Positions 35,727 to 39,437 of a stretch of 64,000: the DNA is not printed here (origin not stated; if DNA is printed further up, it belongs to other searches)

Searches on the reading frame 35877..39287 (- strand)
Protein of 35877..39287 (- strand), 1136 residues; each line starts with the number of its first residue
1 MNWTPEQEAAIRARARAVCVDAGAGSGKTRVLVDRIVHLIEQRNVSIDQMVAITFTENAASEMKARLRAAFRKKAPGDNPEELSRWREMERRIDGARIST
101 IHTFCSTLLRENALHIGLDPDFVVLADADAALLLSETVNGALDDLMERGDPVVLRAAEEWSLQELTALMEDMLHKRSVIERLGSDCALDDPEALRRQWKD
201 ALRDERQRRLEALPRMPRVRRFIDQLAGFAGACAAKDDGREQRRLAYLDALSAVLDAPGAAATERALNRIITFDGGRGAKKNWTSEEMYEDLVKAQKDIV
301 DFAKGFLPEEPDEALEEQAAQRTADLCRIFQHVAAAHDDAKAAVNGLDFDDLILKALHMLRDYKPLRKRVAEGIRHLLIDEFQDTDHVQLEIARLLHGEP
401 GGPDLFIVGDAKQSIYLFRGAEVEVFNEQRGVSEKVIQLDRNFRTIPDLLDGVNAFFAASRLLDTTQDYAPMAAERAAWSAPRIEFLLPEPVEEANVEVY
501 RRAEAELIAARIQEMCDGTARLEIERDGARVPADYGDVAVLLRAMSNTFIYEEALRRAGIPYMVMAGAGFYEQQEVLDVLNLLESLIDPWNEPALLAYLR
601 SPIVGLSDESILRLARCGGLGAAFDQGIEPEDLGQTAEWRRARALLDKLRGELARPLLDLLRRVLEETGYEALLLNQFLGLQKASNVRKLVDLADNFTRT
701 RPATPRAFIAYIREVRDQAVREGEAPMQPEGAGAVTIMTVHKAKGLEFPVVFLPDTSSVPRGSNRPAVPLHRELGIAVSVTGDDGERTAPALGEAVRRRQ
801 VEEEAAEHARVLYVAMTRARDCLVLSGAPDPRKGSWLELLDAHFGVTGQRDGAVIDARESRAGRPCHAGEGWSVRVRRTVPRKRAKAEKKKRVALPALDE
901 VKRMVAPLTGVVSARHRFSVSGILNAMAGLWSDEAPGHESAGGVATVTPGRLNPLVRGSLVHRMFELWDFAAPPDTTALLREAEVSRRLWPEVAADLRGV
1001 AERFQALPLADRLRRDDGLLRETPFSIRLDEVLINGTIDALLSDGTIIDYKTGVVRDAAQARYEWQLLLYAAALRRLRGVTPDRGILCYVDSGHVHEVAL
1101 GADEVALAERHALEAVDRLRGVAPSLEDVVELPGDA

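Call 14: search_protein_families(library=pfam, proteins=[window:35877-39287:-], max_evalue=0.001)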
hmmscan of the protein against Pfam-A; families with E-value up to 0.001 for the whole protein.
window:35877-39287:- (1136 aa): 7 families
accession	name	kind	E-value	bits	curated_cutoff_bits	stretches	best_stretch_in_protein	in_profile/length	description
PF00580.27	UvrD-helicase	-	1.8e-62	212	23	1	3-428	1-265/271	UvrD/REP helicase N-terminal domain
PF13361.12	UvrD_C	-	5.1e-31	108.8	25.6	2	682-826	236-346/350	UvrD-like helicase C-terminal domain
PF13245.12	AAA_19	-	1.7e-18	67.6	25.1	1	7-419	1-134/134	AAA domain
PF12705.13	PDDEXK_1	-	2.8e-15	57.4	22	1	949-1120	29-225/247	PD-(D/E)XK nuclease superfamily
PF13538.12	UvrD_C_2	-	5e-11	42.7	27.4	1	735-757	2-26/52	UvrD-like helicase C-terminal domain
PF01443.25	Viral_helicase1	-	9.3e-05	22.8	21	0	803-825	204-226/228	Viral superfamily 1 RNA helicase core domain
PF13604.12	AAA_30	-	0.00098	19.3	27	0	4-67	3-66/191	AAA domain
